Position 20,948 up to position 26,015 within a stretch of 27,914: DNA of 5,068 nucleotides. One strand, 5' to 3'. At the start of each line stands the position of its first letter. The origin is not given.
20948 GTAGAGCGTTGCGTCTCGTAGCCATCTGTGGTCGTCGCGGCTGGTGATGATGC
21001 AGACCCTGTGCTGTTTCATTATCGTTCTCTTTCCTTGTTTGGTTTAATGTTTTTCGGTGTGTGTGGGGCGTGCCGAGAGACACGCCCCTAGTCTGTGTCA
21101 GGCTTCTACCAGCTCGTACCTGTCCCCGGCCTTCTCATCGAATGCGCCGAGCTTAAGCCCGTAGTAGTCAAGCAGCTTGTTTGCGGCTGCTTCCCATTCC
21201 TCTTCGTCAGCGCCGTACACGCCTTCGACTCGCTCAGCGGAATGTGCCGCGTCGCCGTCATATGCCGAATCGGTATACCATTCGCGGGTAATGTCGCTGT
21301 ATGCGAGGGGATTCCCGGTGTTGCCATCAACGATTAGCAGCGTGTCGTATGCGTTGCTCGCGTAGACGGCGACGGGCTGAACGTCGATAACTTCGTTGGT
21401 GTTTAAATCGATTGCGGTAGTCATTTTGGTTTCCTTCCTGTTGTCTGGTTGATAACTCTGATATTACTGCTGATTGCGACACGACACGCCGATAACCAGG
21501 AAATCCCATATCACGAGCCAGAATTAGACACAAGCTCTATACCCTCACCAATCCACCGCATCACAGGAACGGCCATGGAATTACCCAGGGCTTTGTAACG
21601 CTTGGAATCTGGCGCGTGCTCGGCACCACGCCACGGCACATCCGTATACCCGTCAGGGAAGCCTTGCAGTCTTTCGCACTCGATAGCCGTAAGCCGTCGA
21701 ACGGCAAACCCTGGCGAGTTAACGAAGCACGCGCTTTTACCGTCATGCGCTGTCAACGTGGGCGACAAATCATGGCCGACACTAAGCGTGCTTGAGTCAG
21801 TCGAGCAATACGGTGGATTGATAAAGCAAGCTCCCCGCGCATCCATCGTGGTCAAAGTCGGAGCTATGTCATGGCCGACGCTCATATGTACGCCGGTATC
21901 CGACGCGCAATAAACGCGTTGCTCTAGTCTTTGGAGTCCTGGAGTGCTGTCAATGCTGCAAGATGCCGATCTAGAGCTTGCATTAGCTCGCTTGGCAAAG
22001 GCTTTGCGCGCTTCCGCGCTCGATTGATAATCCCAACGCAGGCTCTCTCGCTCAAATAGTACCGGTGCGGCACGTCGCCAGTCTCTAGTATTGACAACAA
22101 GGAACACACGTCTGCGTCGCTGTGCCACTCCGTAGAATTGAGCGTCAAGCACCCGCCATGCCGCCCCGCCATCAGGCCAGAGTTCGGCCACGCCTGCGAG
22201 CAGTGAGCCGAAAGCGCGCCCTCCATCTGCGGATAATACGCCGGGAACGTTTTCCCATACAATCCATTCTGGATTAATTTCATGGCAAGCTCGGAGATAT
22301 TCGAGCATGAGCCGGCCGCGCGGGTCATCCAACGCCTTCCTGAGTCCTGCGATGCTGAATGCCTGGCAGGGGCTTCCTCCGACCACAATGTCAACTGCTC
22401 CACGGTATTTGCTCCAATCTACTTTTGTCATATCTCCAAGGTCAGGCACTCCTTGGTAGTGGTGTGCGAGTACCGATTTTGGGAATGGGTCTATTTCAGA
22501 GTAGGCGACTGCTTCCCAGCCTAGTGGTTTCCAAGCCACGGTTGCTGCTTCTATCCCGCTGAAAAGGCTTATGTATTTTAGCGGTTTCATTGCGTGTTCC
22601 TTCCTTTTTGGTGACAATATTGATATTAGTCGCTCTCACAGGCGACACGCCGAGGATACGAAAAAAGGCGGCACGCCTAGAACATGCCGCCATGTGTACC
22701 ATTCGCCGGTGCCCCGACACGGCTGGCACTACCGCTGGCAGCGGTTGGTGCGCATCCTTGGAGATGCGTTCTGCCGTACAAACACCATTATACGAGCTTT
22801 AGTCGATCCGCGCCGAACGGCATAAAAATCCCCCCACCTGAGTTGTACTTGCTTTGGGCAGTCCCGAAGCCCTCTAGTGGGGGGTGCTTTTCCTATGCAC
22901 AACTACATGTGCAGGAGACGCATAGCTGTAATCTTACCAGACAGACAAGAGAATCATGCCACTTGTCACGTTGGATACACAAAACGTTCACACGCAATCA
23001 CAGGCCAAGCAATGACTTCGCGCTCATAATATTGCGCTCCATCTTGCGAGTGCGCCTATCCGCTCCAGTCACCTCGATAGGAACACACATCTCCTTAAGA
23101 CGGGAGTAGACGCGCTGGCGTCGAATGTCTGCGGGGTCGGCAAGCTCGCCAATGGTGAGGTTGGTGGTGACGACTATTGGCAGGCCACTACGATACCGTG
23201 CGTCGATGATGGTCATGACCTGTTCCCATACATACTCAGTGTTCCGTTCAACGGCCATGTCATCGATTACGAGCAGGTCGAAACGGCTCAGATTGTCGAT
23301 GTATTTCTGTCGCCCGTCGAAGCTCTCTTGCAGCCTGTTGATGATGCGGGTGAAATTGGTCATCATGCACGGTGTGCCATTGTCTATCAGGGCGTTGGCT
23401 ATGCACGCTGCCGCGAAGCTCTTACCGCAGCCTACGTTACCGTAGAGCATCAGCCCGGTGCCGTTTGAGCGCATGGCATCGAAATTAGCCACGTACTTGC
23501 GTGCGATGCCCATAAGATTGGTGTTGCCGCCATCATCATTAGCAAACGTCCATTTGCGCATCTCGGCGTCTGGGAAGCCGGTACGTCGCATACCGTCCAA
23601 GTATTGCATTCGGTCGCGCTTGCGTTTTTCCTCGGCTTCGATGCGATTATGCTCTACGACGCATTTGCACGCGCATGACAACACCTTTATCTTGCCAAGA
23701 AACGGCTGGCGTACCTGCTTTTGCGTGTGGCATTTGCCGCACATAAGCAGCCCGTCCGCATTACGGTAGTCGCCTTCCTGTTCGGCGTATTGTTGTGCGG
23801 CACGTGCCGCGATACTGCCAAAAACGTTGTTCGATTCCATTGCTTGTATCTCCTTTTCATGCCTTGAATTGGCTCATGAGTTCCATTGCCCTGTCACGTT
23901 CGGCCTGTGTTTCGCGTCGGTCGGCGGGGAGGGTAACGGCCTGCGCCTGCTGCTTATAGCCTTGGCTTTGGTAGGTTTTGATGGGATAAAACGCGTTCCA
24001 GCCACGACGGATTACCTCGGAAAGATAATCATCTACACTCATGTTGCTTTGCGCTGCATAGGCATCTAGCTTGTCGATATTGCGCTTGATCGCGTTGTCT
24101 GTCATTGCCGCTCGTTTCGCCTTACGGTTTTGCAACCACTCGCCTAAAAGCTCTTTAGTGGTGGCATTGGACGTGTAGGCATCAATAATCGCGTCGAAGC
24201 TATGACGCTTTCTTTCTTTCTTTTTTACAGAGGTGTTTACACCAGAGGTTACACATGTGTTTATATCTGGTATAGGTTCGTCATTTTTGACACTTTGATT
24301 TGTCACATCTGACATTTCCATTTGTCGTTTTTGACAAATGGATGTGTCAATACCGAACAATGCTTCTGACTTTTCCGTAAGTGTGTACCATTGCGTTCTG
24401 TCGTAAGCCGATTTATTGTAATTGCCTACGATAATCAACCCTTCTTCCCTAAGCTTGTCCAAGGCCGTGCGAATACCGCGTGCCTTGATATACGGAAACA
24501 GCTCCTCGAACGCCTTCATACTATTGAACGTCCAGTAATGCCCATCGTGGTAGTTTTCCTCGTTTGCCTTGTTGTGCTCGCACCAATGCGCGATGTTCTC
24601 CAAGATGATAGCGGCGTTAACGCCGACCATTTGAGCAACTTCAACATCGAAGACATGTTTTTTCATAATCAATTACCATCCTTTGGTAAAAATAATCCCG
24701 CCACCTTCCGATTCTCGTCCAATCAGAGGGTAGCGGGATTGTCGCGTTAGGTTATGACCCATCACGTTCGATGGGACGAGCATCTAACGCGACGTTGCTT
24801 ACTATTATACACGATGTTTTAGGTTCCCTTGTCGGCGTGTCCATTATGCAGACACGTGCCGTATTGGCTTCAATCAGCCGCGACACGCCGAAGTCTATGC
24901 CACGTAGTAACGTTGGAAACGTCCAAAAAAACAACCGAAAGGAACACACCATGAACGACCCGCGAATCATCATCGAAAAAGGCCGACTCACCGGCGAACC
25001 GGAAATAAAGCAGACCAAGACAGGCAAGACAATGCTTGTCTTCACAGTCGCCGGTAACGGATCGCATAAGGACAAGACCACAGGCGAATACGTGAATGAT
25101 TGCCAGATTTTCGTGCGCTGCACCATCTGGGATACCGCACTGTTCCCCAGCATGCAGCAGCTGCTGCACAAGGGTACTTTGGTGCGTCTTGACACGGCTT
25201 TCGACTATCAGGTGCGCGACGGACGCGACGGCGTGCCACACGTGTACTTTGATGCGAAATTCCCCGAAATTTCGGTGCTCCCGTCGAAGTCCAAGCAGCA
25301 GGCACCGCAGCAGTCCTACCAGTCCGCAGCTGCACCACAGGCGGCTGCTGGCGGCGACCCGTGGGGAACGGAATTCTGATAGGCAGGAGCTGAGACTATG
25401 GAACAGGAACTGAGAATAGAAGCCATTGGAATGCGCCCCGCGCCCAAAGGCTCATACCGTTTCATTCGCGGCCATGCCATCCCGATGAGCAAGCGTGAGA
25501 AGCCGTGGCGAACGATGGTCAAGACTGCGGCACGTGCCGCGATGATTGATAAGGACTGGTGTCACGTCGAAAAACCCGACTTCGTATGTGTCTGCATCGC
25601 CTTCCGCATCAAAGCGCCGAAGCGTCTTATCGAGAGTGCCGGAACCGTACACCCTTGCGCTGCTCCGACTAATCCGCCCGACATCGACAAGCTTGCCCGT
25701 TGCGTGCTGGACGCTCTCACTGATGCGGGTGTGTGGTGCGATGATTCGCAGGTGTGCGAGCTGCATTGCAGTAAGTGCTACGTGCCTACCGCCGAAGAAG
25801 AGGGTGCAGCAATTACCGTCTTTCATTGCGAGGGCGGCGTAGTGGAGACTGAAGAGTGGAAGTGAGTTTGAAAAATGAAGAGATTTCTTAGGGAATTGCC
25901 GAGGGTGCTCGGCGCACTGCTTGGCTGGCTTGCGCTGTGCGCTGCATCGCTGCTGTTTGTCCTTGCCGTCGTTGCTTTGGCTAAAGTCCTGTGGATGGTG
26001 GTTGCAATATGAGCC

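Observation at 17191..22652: Five near-identical promoter-plus-leader cassettes tile the leftward early arm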

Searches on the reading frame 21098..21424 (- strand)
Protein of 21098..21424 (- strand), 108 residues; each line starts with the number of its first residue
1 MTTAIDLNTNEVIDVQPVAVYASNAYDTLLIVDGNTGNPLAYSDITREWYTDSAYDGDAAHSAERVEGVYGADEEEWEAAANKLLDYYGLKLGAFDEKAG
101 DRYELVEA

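Call 17: search_protein_families(library=pfam, max_evalue=0.01, proteins=[window:21098-21424:-])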
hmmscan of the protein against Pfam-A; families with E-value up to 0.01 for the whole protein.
window:21098-21424:- (108 aa): 1 family
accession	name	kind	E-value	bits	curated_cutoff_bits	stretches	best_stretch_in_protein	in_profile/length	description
PF22394.2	AfAlkA-like_TBP-like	-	0.0032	17.5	26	0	65-91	56-83/84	AfAlkA-like, TATA-box binding protein-like domain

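Call 18: search_protein_families(library=phrogs, max_evalue=0.001, proteins=[window:21098-21424:-])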
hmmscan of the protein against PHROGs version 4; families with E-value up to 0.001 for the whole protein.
window:21098-21424:- (108 aa): 0 families

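Call 55: search_protein_families(library=ncbifam, max_evalue=1, proteins=[window:21098-21424:-])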
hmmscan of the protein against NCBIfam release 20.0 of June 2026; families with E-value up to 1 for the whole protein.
window:21098-21424:- (108 aa): 0 families

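Call 76: search_solved_structures(query=window:21098-21424:-, max_evalue=1)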
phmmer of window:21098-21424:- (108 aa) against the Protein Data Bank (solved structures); distinct sequences matched with E-value up to 1: 0.

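Call 89: find_homologous_proteins(query=window:21098-21424:-, max_evalue=0.001)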
Query window:21098-21424:- (108 aa): 113 proteins with E <= 0.001 among 118 candidates.
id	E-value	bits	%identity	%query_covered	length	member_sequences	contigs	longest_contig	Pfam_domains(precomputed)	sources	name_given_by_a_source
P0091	5.5e-64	231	100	100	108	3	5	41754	-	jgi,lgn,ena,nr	jgi:hypothetical protein|nr:MAG TPA: hypothetical protein [Caudoviricetes sp.]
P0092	2.6e-59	216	94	100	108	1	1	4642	-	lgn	-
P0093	5.5e-56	205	91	100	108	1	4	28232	-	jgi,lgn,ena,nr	jgi:hypothetical protein|nr:MAG TPA_asm: hypothetical protein [Caudoviricetes sp.]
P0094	2.9e-55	203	87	100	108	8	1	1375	-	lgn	-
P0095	2.9e-54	200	90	100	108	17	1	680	-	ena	-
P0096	8.2e-53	195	84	100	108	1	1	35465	-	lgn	-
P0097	1.4e-52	194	83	100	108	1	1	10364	-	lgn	-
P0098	1.0e-51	191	82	99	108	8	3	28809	-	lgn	-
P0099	1.3e-51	191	81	100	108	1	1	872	-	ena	-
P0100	3.0e-48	180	79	98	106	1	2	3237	-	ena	-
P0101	1.0e-44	169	76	100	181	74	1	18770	-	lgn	-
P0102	1.5e-42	162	72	100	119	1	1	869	-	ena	-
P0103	2.3e-42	161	67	100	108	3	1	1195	-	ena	-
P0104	7.2e-42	160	69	100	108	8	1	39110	-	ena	-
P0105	5.0e-40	154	69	100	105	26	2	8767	-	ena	-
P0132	2.2e-31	126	60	100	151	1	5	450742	-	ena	-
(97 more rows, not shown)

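Call 90: find_encoding_contigs(protein=P0132, flank=10000, max_places=2)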
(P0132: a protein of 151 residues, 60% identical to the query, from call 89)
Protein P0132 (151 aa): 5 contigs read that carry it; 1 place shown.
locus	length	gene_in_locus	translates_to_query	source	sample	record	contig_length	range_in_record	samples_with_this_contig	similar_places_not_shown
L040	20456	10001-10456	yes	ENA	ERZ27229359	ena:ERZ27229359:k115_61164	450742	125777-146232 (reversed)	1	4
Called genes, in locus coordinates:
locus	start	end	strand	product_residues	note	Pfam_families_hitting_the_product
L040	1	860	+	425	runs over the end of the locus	PF01156:IU_nuc_hydro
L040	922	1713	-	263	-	PF01255:Prenyltransf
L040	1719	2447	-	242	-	PF11967:RecO_N, PF02565:RecO_C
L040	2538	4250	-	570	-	-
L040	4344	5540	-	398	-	PF04551:GcpE, PF26540:GcpE_C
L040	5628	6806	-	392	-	PF02670:DXP_reductoisom, PF08436:DXP_redisom_C, PF13288:DXPR_C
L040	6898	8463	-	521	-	PF05103:DivIVA (faint)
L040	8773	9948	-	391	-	PF14659:Phage_int_SAM_3 (weak), PF22022:Phage_int_M (weak), PF00589:Phage_integrase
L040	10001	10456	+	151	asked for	-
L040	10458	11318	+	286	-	-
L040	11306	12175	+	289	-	PF00589:Phage_integrase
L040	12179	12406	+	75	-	PF01381:HTH_3 (faint), PF13560:HTH_31 (weak)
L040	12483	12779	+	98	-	-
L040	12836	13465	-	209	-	-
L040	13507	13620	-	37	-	-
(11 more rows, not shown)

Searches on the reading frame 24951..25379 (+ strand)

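Call 17: search_protein_families(library=pfam, max_evalue=0.01, proteins=[window:24951-25379:+])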
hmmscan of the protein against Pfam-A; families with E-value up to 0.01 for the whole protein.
window:24951-25379:+ (142 aa): 1 family
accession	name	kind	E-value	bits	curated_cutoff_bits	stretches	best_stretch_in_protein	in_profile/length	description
PF00436.31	SSB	-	1.3e-11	44.9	26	1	10-95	7-89/104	Single-strand binding protein family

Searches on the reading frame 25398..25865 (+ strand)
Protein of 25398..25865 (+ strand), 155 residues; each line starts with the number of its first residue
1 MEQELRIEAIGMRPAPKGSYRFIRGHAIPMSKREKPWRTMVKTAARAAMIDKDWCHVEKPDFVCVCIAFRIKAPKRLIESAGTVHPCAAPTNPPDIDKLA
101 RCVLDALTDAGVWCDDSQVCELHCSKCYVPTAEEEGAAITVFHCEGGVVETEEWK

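Call 17: search_protein_families(library=pfam, max_evalue=0.01, proteins=[window:25398-25865:+])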
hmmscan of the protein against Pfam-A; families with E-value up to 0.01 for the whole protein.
window:25398-25865:+ (155 aa): 1 family
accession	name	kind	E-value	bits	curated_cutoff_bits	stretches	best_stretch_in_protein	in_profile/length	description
PF05866.16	RusA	-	1.5e-10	42.2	22.8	1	16-128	6-113/124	Endodeoxyribonuclease RusA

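Call 18: search_protein_families(library=phrogs, max_evalue=0.001, proteins=[window:25398-25865:+])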
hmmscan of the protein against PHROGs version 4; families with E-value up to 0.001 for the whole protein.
window:25398-25865:+ (155 aa): 4 families
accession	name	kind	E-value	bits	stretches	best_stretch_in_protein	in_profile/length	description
phrog_140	-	DNA, RNA and nucleotide metabolism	4.5e-19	70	1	10-150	43-174/219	RusA-like Holliday junction resolvase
phrog_3055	-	DNA, RNA and nucleotide metabolism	2.2e-15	57.6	1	23-143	94-210/233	RusA-like Holliday junction resolvase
phrog_1532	-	unknown function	5.3e-08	33.5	1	95-128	25-58/80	-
phrog_34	-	DNA, RNA and nucleotide metabolism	2e-07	32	1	95-141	145-191/259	RusA-like Holliday junction resolvase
